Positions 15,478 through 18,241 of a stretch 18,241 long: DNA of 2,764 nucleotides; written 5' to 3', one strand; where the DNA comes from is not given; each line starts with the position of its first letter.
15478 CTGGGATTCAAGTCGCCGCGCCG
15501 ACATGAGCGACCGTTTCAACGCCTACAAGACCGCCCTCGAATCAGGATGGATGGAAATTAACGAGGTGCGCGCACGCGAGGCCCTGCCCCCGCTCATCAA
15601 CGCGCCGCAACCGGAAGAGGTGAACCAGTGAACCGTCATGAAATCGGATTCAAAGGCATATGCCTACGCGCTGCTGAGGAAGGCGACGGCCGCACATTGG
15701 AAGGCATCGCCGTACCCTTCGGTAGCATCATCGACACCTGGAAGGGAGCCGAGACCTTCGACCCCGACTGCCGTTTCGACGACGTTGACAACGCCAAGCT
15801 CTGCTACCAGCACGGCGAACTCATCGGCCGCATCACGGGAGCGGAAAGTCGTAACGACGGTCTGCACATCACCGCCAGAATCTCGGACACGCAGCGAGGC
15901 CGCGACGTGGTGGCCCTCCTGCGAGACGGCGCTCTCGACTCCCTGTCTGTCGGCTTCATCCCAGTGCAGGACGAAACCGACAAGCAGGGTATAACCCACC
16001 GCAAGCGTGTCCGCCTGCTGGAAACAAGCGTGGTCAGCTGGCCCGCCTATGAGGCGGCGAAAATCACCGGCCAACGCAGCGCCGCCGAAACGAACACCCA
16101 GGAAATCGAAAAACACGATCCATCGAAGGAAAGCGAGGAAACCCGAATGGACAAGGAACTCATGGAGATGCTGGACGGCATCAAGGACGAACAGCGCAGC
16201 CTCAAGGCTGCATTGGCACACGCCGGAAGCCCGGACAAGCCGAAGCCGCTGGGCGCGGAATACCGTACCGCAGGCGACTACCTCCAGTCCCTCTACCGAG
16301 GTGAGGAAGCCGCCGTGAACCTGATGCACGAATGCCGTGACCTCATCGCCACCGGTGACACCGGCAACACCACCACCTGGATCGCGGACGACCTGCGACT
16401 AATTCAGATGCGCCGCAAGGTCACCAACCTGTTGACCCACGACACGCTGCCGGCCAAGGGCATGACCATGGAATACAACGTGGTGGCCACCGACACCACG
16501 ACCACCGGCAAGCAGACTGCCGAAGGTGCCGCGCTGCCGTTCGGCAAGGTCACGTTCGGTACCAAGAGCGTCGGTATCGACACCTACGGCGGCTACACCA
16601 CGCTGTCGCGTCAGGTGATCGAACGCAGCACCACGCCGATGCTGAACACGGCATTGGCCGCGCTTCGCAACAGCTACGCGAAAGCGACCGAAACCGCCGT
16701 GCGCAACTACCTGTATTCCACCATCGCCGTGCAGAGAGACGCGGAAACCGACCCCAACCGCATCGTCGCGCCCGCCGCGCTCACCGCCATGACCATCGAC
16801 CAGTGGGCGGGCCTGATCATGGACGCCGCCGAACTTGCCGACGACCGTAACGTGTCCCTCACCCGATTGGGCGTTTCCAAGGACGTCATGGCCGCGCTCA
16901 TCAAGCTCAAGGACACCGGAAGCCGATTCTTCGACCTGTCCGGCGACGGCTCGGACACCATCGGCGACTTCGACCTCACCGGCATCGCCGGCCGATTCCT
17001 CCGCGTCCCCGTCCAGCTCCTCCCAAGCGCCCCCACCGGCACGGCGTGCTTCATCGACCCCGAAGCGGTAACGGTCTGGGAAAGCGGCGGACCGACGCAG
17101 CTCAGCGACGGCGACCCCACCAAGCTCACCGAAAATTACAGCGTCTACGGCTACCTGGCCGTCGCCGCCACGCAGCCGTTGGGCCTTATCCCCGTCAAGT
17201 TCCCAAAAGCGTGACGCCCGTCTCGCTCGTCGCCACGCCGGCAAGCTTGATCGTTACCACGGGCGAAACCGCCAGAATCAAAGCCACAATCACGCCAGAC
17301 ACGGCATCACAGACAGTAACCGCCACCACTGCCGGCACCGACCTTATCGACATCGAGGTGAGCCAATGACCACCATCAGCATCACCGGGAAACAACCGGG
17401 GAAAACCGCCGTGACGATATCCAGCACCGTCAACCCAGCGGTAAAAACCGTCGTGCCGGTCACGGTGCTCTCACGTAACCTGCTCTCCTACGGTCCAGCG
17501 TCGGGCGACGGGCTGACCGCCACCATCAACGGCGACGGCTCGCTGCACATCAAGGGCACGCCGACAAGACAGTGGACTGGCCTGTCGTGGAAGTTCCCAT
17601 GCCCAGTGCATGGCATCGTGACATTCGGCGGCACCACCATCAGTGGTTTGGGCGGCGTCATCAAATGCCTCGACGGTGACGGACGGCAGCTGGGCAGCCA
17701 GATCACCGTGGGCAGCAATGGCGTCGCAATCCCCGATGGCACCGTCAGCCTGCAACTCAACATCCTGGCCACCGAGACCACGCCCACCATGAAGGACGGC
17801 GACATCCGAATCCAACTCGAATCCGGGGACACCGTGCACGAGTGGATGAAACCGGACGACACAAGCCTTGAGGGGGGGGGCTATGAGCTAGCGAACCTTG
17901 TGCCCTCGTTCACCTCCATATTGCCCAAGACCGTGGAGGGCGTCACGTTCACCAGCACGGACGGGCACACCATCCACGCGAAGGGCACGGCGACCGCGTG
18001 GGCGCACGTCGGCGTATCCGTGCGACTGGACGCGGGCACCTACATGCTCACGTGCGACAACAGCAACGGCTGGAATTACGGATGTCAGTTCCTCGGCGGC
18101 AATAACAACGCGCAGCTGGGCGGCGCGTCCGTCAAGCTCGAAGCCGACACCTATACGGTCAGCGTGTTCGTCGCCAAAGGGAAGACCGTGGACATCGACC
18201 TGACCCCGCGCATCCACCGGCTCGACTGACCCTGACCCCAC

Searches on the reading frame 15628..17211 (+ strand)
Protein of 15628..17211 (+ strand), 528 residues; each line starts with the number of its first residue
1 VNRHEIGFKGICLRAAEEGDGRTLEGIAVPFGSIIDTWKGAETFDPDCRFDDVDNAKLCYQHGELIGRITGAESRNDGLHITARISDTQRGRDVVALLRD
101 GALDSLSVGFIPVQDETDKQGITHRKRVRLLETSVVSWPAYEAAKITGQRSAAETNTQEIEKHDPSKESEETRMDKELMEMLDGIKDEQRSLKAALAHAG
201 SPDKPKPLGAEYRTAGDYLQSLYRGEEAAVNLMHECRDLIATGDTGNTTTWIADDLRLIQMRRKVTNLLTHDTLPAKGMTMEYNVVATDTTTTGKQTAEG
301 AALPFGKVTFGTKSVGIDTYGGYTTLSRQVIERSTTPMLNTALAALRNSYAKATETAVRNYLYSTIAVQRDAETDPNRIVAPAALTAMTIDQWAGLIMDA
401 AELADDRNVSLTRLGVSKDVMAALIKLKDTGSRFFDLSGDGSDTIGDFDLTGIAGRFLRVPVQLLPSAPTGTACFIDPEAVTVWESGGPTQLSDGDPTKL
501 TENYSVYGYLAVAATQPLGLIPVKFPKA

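Call 13: search_protein_families(library=pfam, proteins=[window:15628-17211:+], max_evalue=1)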
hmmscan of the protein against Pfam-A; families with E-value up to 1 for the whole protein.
window:15628-17211:+ (528 aa): 3 families
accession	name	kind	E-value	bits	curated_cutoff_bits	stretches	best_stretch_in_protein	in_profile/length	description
PF04586.22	Peptidase_S78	-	5.2e-17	62.9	21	1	15-155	7-162/165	Caudovirus prohead serine protease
PF25209.1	Phage_capsid_4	-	4.1e-11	44.1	27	1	269-520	26-259/262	Phage capsid protein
PF05065.19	Phage_capsid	-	0.0044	16.9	24.2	1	278-360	35-116/280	Phage capsid family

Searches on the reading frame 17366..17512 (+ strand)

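Call 31: search_protein_families(library=pfam, proteins=[window:17366-17512:+], max_evalue=1)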
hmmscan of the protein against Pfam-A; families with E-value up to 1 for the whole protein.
seq(49 aa): 2 families
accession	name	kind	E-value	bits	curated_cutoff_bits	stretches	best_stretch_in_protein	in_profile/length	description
PF13629.12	T2SS-T3SS_pil_N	-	0.028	14.5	23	1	3-22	41-60/72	Pilus formation protein N terminal region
PF21461.3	HL_N-beta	-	0.35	11.1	27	1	6-34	31-57/57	Hyaluronate lyase, N-terminal beta-sheet domain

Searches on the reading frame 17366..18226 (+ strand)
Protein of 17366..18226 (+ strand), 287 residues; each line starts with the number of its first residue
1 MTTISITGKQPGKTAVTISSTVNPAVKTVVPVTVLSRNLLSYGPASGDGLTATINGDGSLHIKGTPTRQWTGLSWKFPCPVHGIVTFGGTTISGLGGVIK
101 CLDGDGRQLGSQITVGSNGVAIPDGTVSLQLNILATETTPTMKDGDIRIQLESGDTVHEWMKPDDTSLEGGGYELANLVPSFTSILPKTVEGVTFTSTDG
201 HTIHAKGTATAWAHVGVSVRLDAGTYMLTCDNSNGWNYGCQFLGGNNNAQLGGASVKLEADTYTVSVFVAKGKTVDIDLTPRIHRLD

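Call 13: search_protein_families(library=pfam, proteins=[window:17366-18226:+], max_evalue=1)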
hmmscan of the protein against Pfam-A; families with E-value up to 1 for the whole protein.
window:17366-18226:+ (287 aa): 0 families

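Call 63: find_homologous_proteins(query=window:17366-18226:+, max_evalue=0.001)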
Query window:17366-18226:+ (287 aa): 1523 proteins with E <= 0.001 among 3479 candidates; the best 120 are listed.
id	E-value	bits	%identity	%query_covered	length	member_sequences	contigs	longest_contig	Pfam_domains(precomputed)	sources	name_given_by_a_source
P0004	4.2e-182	622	97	100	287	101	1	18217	-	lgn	-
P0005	1.1e-155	535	84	100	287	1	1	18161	-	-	-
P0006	7.6e-150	516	81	100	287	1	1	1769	-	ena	-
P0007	2.1e-134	465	73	99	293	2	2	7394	-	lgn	-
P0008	7.5e-134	464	72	99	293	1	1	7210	-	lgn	-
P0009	4.8e-133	461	72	99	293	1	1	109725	-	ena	-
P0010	9.1e-132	457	72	99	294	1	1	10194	-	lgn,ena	-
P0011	5.3e-131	454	70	99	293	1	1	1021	-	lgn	-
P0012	4.1e-130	451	72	99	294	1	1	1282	-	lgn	-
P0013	9.1e-130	450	71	99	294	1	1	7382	-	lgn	-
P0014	1.1e-129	450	72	99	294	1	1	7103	-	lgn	-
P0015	1.3e-129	450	71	99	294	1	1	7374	-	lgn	-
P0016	3.1e-129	448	71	99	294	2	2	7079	-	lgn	-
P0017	5.1e-129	448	71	99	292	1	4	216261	-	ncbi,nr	ncbi:hypothetical protein PMS59_03275 [Bifidobacterium longum]|nr:hypothetical protein [Bifidobacter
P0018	7.3e-129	447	71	99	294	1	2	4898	-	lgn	-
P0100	1.5e-124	433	69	99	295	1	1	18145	-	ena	-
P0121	9.2e-119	414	67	100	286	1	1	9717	-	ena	-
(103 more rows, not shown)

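Call 65: find_encoding_contigs(protein=P0017, flank=5000, max_places=2)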
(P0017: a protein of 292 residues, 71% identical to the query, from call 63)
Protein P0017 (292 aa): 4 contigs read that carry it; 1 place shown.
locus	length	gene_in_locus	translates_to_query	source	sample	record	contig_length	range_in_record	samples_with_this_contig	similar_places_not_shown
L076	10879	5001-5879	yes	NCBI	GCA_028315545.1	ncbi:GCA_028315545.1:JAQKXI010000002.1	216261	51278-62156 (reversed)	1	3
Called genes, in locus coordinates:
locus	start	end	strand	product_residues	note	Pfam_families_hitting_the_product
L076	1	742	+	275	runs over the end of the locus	PF25310:VG15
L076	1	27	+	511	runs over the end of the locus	PF05133:SPP1_portal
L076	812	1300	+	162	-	-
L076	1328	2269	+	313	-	PF05065:Phage_capsid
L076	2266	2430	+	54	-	PF02368:Big_2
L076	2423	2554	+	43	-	-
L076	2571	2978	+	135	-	-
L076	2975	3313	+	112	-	-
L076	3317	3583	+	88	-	-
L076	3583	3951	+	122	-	-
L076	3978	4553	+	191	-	PF25681:Phage_TTP_17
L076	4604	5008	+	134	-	PF02368:Big_2 (weak)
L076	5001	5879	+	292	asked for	-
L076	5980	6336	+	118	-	-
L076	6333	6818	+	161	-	-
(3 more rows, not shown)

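Call 73: predict_structure(alignment_id=A4)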
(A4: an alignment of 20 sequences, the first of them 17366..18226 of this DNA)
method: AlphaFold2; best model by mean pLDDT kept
length: 287 residues; sequences in the alignment: 20
mean_pLDDT: 70.9   pTM: 0.45
mean pLDDT of the five models: 70.9, 69.0, 68.6, 62.5, 61.8
residues with pLDDT >= 90: 38; 70-90: 141; 50-70: 51; < 50: 57
segments of 3 or more residues with pLDDT < 50: 1-12, 35-41, 154-177, 233-235, 245-254
pLDDT, mean of each block of 10 residues (from residue 1): 44 65 73 48 75 71 92 77 69 87 84 77 79 90 85 42 29 42 88 92 91 82 71 62 52 55 81 85 69
secondary structure, 60 per line:
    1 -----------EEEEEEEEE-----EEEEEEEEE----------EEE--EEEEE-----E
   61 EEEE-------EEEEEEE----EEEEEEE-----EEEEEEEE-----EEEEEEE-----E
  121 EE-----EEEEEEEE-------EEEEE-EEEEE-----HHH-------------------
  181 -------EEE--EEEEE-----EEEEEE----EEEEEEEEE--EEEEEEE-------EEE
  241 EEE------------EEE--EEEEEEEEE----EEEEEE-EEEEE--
elements in order: E12-20 E26-34 E45-47 E50-54 E60-64 E72-78 E83-89 E95-102 E108-114 E120-122 E128-135 E143-147 E149-153 E188-190 E193-197 E203-208 E213-221 E224-230 E238-243 E256-258 E261-269 E274-279 E281-285

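Call 76: fold_search(model_id=the predicted structure, library=pdb)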
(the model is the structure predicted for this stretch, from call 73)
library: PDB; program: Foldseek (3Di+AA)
matches with E <= 10: 1114; with E <= 0.001: 1
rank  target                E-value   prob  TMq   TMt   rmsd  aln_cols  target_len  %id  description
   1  8w7n                  6.7e-04  0.99  0.25  0.09  20.9       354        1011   10  Crystal structure of the in-cell Cry1Aa purified from Bacillus thuringiensis (released 2024-03-06)
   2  5iku                  1.1e-03  0.99  0.22  0.25  14.6       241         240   10  Crystal structure of the Hathewaya histolytica ColG tandem collagen-binding domain s3as3b in the presence of calcium at  (released 2017-03-15)
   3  1phs                  1.1e-03  0.77  0.19  0.16  23.8       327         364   10  THE THREE-DIMENSIONAL STRUCTURE OF THE SEED STORAGE PROTEIN PHASEOLIN AT 3 ANGSTROMS RESOLUTION (released 1990-10-15)
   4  2uy8                  1.2e-03  0.85  0.20  0.17  22.1       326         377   12  R92A mutant of Bacillus subtilis Oxalate Decarboxylase OxdC (released 2007-08-21)
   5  4met_A                2.6e-03  0.77  0.20  0.16  21.1       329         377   12  Assigning the EPR Fine Structure Parameters of the Mn(II) Centers in Bacillus subtilis Oxalate Decarboxylase by Site-D (released 2014-03-05)
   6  9ea9_E                4.2e-03  0.69  0.21  0.15  23.9       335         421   10  Crystal structure of BoNT/A-NTNH-HA70 -VHH_F12-VHH_H7-Fab_NTNH complex (released 2025-09-17)
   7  6v7j_A                5.1e-03  0.47  0.17  0.14  23.9       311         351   13  The C2221 crystal form of canavalin at 173 K (released 2020-02-19)
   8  6v7j_C                6.1e-03  0.38  0.16  0.14  23.6       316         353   12  The C2221 crystal form of canavalin at 173 K (released 2020-02-19)
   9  1yjl                  6.8e-03  0.72  0.19  0.19  18.4       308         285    8  Reduced Peptidylglycine alpha-Hydroxylating Monooxygenase in a new crystal form (released 2005-11-15)
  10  7u1h_A                6.8e-03  0.38  0.16  0.14  20.4       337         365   10  Crystal structure of Lens culinaris vicilin (released 2022-03-09)
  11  5yjs_A                6.8e-03  0.33  0.16  0.13  21.1       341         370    9  Structure of vicilin from Capsicum annuum (released 2018-10-10)
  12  3s7i_B                7.1e-03  0.28  0.15  0.13  21.2       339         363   10  Crystal structure of Ara h 1 (released 2011-09-21)
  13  6lnw_C                7.4e-03  1.00  0.29  0.51   4.2       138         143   11  Crystal structure of accessory secretory protein 1,2 and 3 in Streptococcus pneumoniae (released 2020-02-26)
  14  6f1c_A                7.8e-03  0.35  0.16  0.16  25.4       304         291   12  C1rC1s complex (released 2018-01-17)
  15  3win_E                1.1e-02  0.54  0.21  0.15  24.4       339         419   11  Clostridium botulinum Hemagglutinin (released 2013-11-06)
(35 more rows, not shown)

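Call 81: search_protein_families(library=phrogs, proteins=[window:17366-18226:+], max_evalue=0.01)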
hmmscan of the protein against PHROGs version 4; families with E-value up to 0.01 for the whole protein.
window:17366-18226:+ (287 aa): 2 families
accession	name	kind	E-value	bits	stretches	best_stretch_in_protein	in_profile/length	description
phrog_35081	-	unknown function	1.3e-70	238.1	1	1-185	7-202/204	-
phrog_35108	-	unknown function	5.5e-47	159.8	1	185-287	4-109/109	-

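Call 85: find_encoding_contigs(protein=P0121, flank=6000, max_places=1)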
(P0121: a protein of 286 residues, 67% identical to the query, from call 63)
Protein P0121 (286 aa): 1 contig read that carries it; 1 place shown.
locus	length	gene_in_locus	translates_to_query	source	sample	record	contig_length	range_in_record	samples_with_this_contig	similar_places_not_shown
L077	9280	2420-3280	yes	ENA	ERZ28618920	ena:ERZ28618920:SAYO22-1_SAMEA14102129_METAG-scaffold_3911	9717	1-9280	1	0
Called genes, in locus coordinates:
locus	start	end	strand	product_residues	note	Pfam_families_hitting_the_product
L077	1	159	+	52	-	?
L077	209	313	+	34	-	-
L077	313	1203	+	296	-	-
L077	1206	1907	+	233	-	PF02368:Big_2 (faint)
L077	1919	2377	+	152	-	-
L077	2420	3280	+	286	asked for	-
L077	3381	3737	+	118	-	-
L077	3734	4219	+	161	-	-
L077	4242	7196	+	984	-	PF20155:TMP_3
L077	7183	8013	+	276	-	-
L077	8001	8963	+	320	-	PF14594:Sipho_Gp37 (faint)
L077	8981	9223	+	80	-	-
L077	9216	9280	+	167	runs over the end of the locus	?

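Call 86: find_encoding_contigs(protein=P0100, flank=6000, max_places=1)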
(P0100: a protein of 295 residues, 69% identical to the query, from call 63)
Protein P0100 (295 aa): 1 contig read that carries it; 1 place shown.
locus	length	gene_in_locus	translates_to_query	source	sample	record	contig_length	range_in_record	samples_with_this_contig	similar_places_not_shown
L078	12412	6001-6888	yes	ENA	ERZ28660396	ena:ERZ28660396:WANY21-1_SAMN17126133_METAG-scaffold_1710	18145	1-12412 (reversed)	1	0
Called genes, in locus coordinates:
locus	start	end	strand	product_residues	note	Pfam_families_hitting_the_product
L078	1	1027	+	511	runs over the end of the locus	PF05133:SPP1_portal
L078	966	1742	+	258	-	PF25310:VG15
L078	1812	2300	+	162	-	-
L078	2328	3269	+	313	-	PF05065:Phage_capsid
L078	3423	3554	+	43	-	-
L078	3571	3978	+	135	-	-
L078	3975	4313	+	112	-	-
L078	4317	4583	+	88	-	-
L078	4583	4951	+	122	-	-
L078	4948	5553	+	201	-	PF25681:Phage_TTP_17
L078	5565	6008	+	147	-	PF02368:Big_2 (weak)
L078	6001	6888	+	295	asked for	-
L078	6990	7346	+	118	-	-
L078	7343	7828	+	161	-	-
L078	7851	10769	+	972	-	PF20155:TMP_3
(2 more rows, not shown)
